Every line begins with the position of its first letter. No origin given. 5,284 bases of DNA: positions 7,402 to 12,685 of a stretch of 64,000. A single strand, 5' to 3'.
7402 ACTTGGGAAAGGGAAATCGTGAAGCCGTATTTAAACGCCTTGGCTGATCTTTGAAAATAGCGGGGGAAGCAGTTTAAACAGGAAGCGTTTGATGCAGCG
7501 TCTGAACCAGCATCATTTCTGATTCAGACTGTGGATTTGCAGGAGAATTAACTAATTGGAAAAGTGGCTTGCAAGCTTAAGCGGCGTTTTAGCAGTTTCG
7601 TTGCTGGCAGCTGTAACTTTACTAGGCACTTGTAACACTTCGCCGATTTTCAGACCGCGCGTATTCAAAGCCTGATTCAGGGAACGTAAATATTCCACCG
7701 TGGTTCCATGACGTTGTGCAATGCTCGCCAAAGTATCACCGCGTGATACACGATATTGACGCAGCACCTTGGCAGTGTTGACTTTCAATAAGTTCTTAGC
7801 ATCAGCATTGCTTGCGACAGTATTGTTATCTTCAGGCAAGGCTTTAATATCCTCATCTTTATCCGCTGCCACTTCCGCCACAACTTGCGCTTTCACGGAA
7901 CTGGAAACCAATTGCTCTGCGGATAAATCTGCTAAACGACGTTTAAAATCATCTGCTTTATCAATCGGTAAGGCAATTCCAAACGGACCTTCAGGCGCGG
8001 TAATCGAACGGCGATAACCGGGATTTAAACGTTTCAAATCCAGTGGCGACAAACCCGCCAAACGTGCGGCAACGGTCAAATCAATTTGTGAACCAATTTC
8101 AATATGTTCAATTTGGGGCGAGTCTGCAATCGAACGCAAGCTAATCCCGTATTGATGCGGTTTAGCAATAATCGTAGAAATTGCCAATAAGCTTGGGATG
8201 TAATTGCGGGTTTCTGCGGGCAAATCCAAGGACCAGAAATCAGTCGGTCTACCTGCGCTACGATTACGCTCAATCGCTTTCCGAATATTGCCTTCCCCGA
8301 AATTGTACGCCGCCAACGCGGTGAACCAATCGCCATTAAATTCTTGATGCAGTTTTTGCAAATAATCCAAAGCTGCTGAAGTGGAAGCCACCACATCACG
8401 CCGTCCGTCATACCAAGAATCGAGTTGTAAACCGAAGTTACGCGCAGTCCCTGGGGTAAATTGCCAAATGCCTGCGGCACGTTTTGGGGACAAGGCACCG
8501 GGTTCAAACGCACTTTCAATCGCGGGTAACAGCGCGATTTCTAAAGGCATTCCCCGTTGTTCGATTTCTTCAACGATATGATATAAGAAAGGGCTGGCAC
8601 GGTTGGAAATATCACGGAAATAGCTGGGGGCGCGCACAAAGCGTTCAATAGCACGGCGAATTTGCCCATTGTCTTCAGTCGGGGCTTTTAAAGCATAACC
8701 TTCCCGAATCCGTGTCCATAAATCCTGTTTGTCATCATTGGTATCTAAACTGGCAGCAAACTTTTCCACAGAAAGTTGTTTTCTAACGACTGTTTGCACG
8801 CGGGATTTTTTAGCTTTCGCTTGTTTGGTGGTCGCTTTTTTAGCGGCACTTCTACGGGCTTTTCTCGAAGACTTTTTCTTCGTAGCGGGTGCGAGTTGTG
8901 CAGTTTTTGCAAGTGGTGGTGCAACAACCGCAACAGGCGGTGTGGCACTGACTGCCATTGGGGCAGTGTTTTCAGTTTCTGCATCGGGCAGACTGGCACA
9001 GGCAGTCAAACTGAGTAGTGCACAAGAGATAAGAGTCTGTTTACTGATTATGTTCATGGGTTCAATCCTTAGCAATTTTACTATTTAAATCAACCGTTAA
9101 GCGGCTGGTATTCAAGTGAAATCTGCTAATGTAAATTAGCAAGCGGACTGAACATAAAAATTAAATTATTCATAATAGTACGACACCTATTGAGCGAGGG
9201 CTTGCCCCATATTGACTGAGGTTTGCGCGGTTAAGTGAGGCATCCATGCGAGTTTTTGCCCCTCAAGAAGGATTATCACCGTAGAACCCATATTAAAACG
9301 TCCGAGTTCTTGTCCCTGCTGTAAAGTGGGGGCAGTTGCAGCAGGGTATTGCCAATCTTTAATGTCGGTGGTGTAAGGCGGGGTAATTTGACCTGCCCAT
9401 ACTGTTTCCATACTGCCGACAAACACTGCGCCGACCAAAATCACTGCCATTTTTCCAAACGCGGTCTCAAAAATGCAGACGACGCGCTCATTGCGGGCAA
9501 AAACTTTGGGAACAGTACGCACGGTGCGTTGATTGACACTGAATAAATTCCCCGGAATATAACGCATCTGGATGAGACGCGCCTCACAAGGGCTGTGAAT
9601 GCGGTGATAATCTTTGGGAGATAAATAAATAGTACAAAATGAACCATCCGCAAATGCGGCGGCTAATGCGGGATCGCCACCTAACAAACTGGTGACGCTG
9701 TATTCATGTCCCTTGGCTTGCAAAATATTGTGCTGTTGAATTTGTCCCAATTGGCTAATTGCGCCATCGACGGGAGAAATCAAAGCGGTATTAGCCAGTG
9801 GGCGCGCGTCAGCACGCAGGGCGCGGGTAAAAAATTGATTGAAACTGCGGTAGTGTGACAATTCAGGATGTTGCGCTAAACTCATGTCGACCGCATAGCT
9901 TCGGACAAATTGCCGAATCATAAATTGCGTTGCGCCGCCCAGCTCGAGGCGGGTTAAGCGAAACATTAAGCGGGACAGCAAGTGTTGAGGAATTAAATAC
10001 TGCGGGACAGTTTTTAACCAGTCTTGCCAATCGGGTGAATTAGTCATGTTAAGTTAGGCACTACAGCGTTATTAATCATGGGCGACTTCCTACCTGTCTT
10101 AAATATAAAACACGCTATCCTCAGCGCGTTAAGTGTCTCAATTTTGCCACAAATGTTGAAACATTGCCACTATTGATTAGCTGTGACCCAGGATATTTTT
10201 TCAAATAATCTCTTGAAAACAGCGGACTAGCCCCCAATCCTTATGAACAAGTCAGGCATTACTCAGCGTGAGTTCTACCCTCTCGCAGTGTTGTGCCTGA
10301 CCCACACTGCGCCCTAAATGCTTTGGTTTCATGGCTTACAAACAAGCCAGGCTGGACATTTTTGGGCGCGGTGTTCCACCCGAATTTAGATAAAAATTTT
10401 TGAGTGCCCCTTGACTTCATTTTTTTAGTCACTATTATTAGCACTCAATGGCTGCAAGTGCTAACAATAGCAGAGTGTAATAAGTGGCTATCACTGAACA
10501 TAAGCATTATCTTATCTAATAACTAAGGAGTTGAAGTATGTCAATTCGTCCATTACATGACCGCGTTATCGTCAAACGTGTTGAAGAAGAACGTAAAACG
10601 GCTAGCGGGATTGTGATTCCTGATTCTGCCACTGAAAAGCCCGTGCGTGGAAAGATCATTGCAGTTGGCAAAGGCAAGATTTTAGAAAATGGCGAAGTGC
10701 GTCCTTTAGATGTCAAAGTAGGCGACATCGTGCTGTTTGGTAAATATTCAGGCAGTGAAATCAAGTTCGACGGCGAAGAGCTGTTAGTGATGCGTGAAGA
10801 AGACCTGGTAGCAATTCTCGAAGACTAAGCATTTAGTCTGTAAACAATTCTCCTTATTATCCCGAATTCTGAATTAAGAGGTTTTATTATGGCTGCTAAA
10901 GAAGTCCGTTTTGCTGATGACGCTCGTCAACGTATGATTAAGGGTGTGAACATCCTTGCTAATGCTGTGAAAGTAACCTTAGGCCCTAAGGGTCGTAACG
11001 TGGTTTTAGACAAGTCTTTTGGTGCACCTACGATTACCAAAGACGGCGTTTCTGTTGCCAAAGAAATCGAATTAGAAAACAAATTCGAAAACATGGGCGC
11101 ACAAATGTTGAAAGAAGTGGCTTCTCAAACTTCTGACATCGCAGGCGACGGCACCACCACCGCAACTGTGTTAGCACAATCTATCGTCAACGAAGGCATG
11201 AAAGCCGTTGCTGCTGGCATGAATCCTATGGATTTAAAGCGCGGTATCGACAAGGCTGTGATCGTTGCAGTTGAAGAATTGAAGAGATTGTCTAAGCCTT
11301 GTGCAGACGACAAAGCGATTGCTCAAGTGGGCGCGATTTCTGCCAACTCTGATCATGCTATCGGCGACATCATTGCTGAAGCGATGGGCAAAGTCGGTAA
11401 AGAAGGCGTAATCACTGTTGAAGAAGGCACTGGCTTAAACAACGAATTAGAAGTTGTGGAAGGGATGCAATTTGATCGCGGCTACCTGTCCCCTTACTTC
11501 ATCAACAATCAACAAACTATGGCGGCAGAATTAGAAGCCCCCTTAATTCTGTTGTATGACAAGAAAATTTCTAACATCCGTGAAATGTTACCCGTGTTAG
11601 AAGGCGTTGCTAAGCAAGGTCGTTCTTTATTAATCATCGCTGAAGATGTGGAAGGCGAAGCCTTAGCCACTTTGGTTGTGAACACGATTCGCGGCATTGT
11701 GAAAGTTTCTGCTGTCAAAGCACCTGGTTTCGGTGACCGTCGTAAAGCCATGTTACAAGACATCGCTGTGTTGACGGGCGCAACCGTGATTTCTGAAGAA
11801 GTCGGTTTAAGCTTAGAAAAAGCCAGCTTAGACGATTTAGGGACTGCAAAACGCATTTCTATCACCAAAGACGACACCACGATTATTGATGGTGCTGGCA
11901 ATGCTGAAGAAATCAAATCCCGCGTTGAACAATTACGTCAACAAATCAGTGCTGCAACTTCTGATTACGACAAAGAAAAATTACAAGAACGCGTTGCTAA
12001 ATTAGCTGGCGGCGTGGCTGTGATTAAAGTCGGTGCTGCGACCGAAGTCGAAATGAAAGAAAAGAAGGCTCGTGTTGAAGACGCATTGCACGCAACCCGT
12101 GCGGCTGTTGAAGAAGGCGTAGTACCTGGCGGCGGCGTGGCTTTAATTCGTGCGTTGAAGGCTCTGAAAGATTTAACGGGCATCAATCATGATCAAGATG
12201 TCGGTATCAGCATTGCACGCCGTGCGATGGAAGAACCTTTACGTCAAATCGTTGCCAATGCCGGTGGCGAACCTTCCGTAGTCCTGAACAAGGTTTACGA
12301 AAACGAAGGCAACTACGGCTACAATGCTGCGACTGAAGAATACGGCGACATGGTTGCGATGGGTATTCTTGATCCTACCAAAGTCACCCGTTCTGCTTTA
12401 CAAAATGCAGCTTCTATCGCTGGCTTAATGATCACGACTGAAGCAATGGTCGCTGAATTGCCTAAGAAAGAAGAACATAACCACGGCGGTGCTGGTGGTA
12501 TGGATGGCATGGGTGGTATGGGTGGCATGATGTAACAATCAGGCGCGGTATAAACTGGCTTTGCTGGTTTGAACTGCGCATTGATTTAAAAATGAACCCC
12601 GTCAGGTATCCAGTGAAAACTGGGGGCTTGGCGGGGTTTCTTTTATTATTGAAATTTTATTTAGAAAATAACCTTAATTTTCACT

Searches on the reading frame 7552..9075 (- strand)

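Call 53: search_protein_families(library=pfam, proteins=[window:7552-9075:-], max_evalue=0.0001)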
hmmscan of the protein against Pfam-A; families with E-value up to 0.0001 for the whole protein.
window:7552-9075:- (507 aa): 2 families
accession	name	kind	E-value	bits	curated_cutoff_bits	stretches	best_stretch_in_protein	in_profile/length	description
PF01464.25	SLT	-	8.1e-27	93.6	21.3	1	174-275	11-112/117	Transglycosylase SLT domain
PF01476.26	LysM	-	9.3e-12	45.2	20.9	1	441-484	1-43/43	LysM domain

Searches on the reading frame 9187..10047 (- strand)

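Call 53: search_protein_families(library=pfam, proteins=[window:9187-10047:-], max_evalue=0.0001)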
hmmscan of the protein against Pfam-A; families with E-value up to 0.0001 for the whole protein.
window:9187-10047:- (286 aa): 1 family
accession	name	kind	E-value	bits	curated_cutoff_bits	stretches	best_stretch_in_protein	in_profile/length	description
PF02666.20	PS_Dcarbxylase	-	8e-62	208.9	22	1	69-285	1-197/198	Phosphatidylserine decarboxylase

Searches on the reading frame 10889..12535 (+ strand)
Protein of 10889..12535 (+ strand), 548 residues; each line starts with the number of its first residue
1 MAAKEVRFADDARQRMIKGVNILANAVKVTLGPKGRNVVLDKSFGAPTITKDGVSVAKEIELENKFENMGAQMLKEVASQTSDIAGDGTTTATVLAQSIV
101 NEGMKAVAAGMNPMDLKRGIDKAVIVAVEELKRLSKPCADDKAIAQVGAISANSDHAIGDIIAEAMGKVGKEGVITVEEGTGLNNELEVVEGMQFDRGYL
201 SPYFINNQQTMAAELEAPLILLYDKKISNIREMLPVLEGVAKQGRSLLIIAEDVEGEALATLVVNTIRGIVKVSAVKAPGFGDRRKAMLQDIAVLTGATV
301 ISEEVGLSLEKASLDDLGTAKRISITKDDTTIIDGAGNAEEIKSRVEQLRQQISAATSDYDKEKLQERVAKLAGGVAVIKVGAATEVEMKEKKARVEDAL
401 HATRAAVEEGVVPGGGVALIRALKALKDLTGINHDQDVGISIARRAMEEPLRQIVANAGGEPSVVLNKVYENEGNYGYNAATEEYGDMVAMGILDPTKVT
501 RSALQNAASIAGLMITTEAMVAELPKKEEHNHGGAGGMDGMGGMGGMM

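Call 53: search_protein_families(library=pfam, proteins=[window:10889-12535:+], max_evalue=0.0001)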
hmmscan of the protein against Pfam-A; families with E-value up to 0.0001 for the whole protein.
window:10889-12535:+ (548 aa): 1 family
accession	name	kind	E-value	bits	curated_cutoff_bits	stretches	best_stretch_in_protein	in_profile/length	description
PF00118.29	Cpn60_TCP1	-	5.3e-77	260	34.3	1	23-522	1-487/490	TCP-1/cpn60 chaperonin family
